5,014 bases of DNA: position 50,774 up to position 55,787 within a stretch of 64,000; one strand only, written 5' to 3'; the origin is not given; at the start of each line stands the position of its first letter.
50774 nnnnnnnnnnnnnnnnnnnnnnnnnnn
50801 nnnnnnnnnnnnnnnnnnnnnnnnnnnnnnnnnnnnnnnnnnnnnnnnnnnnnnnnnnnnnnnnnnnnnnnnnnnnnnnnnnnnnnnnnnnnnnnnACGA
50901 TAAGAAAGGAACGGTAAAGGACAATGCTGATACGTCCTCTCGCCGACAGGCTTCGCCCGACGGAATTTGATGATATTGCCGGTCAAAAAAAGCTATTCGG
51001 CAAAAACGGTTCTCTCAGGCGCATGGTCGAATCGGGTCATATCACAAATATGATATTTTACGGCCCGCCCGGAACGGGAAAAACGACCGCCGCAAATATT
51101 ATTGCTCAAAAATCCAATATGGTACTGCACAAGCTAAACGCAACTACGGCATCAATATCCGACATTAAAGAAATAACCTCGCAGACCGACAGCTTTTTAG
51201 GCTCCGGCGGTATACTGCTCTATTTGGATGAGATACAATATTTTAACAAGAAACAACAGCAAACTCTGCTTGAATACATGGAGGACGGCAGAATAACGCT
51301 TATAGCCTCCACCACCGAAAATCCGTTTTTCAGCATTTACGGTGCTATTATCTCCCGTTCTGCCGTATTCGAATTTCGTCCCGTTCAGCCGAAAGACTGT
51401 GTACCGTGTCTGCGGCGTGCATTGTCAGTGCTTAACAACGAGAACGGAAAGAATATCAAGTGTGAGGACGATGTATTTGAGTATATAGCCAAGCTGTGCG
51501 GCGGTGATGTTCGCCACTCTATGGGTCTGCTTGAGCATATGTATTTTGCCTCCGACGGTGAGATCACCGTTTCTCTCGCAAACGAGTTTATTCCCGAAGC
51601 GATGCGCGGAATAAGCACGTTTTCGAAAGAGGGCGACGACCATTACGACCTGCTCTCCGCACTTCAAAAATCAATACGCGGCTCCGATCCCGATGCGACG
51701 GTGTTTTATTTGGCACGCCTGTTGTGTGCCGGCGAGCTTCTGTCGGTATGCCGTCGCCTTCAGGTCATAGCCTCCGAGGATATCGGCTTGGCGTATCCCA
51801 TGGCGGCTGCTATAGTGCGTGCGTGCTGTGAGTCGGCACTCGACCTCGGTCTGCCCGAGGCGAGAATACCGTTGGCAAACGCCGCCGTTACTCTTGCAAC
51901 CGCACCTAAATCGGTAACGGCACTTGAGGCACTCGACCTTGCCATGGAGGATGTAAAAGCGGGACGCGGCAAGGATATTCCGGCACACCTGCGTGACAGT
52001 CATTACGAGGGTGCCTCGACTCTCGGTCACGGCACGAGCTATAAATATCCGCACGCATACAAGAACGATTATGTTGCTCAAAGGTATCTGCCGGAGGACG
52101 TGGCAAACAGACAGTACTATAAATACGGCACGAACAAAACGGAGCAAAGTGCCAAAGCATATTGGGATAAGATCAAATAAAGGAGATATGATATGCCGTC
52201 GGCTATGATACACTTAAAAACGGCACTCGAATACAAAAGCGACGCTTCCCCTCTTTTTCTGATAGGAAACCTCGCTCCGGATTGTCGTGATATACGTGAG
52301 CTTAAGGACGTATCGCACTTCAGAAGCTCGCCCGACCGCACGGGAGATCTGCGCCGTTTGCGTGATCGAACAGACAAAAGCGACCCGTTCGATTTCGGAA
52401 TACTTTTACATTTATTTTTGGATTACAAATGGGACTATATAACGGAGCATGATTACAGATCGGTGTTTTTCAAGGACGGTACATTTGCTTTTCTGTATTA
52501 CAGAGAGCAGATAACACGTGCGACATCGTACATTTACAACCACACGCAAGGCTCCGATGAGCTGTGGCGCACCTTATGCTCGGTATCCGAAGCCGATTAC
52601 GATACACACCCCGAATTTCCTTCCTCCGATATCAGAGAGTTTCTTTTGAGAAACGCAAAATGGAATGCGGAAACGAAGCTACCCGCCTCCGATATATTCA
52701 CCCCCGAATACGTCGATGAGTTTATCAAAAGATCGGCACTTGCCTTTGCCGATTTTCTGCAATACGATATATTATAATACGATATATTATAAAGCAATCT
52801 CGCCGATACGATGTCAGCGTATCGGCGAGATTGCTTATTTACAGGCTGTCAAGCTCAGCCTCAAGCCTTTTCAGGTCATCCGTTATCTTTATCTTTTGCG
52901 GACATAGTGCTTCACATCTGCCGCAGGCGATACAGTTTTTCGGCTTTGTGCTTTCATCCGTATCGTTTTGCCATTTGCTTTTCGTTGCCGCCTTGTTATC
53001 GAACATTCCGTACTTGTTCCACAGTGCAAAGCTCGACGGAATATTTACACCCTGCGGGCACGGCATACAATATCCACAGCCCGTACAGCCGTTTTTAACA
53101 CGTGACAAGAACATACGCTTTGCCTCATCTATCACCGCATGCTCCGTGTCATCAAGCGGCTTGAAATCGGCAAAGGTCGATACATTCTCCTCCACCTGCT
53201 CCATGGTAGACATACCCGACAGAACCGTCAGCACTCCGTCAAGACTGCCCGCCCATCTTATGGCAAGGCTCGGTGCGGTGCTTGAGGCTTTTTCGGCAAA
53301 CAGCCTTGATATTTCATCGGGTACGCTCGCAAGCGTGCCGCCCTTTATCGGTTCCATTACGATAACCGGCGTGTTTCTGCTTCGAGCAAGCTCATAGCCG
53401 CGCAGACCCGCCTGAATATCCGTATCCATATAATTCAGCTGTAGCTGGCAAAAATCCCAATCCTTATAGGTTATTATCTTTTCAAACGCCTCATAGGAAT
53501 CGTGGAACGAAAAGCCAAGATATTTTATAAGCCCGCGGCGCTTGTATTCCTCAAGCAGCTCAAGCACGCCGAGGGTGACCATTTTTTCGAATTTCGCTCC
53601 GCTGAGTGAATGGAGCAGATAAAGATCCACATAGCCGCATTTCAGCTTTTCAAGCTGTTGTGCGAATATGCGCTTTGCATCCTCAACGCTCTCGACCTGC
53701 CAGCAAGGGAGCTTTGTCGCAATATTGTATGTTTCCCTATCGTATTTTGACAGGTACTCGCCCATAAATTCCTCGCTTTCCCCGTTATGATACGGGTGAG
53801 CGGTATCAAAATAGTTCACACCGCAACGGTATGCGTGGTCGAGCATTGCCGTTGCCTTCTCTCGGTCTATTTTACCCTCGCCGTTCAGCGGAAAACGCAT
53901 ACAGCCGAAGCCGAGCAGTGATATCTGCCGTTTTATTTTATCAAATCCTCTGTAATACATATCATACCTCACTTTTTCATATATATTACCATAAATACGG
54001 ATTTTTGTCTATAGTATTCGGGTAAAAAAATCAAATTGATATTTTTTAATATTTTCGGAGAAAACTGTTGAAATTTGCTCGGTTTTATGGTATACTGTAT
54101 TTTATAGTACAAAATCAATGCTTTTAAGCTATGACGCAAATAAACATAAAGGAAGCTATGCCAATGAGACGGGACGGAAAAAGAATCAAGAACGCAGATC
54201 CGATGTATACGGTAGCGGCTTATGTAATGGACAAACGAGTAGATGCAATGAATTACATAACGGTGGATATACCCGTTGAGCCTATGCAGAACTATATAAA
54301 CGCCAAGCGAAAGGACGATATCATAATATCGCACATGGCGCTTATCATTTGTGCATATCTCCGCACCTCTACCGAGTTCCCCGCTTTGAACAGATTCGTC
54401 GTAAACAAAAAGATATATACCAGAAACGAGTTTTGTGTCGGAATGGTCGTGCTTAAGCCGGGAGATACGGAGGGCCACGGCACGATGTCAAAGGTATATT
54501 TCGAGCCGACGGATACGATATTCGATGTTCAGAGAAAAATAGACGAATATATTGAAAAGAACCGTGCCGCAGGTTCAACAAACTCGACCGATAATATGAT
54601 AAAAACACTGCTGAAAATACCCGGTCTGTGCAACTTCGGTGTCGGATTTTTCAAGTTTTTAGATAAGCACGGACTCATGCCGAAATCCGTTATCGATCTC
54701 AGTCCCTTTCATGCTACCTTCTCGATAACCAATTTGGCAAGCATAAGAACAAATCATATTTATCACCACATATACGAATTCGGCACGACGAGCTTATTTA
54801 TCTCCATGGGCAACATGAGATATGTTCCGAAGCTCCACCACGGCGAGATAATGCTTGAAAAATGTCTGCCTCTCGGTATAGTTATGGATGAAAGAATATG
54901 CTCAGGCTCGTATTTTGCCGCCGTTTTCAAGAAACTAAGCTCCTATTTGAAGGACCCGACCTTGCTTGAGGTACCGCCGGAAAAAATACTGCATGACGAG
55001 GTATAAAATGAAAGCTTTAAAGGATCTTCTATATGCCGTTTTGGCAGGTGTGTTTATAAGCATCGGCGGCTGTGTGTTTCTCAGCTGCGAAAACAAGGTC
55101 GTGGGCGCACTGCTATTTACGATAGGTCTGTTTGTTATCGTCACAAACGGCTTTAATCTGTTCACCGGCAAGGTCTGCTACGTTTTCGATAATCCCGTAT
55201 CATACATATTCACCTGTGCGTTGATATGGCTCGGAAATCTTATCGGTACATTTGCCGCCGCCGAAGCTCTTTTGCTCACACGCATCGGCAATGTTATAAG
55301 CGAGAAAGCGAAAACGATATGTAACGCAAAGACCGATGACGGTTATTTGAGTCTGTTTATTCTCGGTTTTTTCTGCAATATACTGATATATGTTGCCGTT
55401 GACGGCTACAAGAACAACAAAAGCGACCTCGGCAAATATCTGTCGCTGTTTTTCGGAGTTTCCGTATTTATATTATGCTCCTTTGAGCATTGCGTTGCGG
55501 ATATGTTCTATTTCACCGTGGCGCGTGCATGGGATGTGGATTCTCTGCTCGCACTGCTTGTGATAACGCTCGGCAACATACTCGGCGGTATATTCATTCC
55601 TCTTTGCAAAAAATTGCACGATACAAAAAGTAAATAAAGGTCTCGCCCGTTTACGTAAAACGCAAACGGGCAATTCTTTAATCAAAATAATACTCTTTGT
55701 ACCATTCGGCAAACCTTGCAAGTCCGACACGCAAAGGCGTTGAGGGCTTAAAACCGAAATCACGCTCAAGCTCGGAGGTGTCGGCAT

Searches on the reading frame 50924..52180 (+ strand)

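Call 10: search_protein_families(library=pfam, proteins=[window:50924-52180:+], max_evalue=0.001)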
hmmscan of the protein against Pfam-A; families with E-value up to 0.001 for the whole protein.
window:50924-52180:+ (418 aa): 11 families
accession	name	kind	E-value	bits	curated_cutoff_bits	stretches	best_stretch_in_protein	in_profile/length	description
PF12002.13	MgsA_C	-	4.8e-59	199.4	27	1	253-418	1-167/167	MgsA AAA+ ATPase C terminal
PF16193.11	AAA_assoc_2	-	4e-17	62.7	34.3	1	175-252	2-81/81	AAA C-terminal domain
PF00004.35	AAA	-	2.6e-11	44.5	21.2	1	43-148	1-125/131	ATPase family associated with various cellular activities (AAA)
PF05496.18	RuvB_N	-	1.7e-10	41.3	27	1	10-128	1-117/159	Holliday junction DNA helicase RuvB P-loop domain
PF01078.27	Mg_chelatase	-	2e-06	27.8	20.3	0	41-62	23-44/207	Magnesium chelatase, subunit ChlI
PF14532.12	Sigma54_activ_2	-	3.1e-06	27.9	25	1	41-131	22-108/138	Sigma-54 interaction domain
PF07728.20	AAA_5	-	1.4e-05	25.6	22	1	42-132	1-103/139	AAA domain (dynein-related subfamily)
PF24389.1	ORC-CDC6-like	-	3.3e-05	23.3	27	0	76-120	197-241/571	ORC-CDC6-like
PF00158.32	Sigma54_activat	-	6.1e-05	23.2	20.2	0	96-132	94-130/168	Sigma-54 interaction domain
PF07726.17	AAA_3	-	0.00011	22.5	27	1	44-134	3-103/131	ATPase family associated with various cellular activities (AAA)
PF13173.12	AAA_14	-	0.00035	21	27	1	43-129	5-98/129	AAA domain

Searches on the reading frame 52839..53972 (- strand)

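Call 61: search_protein_families(library=pfam, proteins=[window:52839-53972:-], max_evalue=0.00001)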
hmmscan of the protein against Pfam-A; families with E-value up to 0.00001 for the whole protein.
window:52839-53972:- (377 aa): 7 families
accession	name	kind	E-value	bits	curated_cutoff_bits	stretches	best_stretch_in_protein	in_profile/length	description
PF00248.27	Aldo_ket_red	-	3.9e-42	144.7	24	1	20-284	2-289/291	Aldo/keto reductase family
PF13187.11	Fer4_9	-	9.6e-10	38.8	27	1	296-360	2-50/52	4Fe-4S dicluster domain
PF13534.11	Fer4_17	-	2.4e-07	31.6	22.2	1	296-361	2-60/61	4Fe-4S dicluster domain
PF13237.11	Fer4_10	-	2.9e-07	30.7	25.5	1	292-358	5-53/53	4Fe-4S dicluster domain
PF13183.11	Fer4_8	-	1.9e-06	28.7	27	1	295-361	4-68/68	4Fe-4S dicluster domain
PF25160.1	LdpA_Fe-S-bd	-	7.1e-06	26.2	27.6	0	343-360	24-41/49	LdpA Fe-S cluster-binding domain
PF17179.9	Fer4_22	-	7.9e-06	27.1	27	0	337-361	71-95/95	4Fe-4S dicluster domain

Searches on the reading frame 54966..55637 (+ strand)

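Call 61: search_protein_families(library=pfam, proteins=[window:54966-55637:+], max_evalue=0.00001)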
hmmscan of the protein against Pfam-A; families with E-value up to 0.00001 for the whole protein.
window:54966-55637:+ (223 aa): 1 family
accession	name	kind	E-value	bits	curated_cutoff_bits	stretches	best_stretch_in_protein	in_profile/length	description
PF01226.23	Form_Nir_trans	-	8.7e-34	117.4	34.6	1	8-211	9-233/240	Formate/nitrite transporter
